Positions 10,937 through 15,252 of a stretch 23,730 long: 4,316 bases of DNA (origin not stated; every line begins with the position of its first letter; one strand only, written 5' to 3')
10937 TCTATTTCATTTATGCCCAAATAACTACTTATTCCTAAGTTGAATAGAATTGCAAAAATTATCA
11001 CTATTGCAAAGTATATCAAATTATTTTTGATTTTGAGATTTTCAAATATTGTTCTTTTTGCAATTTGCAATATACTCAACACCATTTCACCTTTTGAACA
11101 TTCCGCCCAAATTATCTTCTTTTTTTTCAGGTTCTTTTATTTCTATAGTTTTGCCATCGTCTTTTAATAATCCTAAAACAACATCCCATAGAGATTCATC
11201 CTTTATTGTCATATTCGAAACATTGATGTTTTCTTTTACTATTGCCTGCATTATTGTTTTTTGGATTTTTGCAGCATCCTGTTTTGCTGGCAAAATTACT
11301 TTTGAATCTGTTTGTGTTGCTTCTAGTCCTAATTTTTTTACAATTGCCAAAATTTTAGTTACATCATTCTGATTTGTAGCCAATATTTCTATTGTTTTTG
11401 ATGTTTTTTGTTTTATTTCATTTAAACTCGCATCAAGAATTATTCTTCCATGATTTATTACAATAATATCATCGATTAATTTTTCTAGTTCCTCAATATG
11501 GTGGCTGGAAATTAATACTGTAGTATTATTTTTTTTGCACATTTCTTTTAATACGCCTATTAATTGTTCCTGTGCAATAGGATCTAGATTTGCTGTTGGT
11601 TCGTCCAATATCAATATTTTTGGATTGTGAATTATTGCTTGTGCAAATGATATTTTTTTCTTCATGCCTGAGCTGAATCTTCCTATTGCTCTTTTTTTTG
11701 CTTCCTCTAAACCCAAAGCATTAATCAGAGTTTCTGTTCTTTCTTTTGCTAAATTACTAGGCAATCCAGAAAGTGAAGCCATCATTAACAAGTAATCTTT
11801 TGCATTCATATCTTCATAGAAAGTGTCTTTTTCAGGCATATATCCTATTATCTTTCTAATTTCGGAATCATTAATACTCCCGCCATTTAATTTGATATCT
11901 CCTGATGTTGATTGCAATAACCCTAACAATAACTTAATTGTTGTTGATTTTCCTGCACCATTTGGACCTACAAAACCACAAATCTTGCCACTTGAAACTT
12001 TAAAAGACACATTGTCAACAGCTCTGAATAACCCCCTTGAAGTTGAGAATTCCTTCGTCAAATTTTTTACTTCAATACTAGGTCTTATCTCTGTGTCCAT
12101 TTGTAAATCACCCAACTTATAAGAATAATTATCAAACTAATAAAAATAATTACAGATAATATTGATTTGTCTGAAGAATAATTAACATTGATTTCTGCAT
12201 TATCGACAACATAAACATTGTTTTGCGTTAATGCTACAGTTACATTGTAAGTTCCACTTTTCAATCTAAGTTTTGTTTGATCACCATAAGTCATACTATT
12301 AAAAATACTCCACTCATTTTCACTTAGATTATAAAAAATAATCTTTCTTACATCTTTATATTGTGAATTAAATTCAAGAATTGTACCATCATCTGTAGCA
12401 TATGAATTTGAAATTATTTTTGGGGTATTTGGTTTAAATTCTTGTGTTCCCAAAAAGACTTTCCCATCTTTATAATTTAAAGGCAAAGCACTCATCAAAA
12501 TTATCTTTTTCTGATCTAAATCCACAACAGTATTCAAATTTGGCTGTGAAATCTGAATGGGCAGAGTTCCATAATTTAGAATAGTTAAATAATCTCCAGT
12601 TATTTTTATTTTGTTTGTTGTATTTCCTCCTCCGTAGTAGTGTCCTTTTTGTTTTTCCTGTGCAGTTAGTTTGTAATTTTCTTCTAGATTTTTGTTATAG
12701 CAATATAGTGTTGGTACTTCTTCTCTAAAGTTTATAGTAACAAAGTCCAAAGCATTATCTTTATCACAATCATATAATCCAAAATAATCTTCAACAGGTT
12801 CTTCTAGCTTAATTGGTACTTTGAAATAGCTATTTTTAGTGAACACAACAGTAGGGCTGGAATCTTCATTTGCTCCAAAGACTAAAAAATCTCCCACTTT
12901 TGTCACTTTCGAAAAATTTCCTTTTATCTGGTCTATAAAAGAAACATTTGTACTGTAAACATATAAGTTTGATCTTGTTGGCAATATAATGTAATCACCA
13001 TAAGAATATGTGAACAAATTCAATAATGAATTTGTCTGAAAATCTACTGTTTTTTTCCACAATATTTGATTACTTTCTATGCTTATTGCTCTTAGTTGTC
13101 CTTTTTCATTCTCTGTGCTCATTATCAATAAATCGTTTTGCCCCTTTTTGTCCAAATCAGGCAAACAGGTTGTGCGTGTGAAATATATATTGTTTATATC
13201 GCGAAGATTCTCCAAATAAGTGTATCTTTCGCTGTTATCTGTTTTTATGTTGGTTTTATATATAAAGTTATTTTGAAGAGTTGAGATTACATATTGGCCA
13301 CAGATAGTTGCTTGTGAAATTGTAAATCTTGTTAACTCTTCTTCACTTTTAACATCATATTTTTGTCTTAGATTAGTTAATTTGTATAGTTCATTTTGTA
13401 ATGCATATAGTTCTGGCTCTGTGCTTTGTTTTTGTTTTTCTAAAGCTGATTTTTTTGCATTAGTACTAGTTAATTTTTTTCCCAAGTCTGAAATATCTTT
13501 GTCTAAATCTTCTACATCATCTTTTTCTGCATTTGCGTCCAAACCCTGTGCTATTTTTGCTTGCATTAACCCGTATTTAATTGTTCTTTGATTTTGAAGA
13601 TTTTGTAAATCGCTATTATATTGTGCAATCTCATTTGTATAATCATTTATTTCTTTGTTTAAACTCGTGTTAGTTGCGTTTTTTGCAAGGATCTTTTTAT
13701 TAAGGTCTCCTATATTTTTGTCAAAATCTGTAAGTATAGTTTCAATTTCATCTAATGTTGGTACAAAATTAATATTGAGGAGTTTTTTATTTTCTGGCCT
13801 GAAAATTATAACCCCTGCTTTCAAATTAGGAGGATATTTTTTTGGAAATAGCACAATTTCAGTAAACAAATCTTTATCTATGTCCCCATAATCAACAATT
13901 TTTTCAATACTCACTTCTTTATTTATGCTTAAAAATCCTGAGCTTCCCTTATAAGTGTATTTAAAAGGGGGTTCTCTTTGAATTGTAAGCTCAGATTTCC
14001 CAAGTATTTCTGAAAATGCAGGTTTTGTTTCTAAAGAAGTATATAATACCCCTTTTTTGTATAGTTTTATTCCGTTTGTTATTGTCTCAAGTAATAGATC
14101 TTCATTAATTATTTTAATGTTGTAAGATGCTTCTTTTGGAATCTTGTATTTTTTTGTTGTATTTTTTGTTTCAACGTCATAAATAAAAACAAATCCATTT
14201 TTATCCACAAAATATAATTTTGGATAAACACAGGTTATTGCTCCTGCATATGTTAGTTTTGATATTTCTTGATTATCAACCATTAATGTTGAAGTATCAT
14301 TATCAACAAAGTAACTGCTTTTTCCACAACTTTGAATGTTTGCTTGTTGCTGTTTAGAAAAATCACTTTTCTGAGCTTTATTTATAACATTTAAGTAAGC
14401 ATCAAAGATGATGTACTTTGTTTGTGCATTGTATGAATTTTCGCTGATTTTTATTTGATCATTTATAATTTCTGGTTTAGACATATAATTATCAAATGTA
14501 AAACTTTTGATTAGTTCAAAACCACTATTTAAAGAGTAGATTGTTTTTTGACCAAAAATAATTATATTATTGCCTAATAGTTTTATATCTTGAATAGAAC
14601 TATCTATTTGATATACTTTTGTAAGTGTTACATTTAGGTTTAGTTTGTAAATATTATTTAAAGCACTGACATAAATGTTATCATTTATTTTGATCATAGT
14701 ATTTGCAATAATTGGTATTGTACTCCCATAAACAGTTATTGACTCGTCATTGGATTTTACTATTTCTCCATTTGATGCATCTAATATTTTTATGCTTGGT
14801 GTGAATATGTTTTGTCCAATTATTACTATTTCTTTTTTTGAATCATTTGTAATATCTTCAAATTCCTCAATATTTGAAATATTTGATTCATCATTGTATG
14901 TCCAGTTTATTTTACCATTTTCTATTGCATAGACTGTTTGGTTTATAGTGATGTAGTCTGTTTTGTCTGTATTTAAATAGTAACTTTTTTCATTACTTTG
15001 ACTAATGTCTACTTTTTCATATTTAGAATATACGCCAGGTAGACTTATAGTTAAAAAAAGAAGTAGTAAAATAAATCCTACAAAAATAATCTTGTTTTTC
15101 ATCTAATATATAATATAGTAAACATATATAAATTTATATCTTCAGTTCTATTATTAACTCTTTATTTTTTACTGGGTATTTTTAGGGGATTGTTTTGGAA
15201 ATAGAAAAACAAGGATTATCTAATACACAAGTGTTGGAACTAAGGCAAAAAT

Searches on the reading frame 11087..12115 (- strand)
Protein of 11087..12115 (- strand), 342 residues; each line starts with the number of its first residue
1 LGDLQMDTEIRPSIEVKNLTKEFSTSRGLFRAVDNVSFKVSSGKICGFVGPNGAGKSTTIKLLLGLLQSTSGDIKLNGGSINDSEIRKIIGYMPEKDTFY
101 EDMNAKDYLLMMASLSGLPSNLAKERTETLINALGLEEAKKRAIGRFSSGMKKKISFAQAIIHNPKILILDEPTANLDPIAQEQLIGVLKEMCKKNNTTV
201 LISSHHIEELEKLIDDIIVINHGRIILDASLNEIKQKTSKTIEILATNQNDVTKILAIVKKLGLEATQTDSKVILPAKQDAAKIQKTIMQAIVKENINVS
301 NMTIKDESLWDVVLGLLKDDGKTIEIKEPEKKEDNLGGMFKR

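Call 8: search_protein_families(library=pfam, proteins=[window:11087-12115:-])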
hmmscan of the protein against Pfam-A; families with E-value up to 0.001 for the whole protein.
window:11087-12115:- (342 aa): 3 families
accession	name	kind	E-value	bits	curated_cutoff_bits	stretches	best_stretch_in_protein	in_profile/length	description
PF00005.33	ABC_tran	-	1e-32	114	25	1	34-175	2-137/137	ABC transporter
PF13304.12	AAA_21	-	6.7e-16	59.6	27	1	137-210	228-303/304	AAA domain, putative AbiEii toxin, Type IV TA system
PF13175.12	AAA_15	-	1e-05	25.8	32.1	0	158-205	322-369/374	AAA ATPase domain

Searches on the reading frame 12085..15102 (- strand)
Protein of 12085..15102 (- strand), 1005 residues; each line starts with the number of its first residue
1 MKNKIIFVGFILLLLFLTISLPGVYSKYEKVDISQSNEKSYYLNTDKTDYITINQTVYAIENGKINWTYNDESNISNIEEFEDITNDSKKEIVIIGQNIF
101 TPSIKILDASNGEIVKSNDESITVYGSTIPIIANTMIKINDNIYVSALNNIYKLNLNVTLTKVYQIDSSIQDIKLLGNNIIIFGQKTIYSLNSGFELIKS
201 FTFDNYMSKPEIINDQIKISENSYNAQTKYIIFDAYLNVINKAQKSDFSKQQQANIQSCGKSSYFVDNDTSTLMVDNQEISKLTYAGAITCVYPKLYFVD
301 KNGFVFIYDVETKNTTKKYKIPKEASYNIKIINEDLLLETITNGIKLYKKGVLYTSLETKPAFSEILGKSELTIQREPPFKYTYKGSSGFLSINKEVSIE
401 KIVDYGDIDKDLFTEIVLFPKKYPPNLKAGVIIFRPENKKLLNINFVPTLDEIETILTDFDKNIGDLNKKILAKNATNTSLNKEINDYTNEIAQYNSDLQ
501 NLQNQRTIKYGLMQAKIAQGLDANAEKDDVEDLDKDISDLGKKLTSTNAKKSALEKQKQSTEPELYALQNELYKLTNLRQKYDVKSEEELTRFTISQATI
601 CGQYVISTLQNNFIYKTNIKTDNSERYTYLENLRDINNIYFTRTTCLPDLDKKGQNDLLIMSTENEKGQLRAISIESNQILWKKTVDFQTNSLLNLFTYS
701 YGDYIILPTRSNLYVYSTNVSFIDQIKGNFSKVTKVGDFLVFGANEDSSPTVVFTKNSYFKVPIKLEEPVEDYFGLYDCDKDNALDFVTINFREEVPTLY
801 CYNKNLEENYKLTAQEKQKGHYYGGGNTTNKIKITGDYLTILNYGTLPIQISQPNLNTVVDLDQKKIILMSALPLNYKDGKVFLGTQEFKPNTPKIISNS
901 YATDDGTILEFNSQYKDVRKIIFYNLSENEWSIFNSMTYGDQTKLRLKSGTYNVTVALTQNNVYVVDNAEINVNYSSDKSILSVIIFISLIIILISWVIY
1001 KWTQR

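Call 8: search_protein_families(library=pfam, proteins=[window:12085-15102:-])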
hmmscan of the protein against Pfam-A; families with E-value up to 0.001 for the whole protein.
window:12085-15102:- (1005 aa): 1 family
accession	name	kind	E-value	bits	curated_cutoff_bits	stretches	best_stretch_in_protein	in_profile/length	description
PF23727.1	Beta-prop_FAM234A_B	-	0.00011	21.4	26.4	0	646-720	132-208/467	FAM234A/B beta-propeller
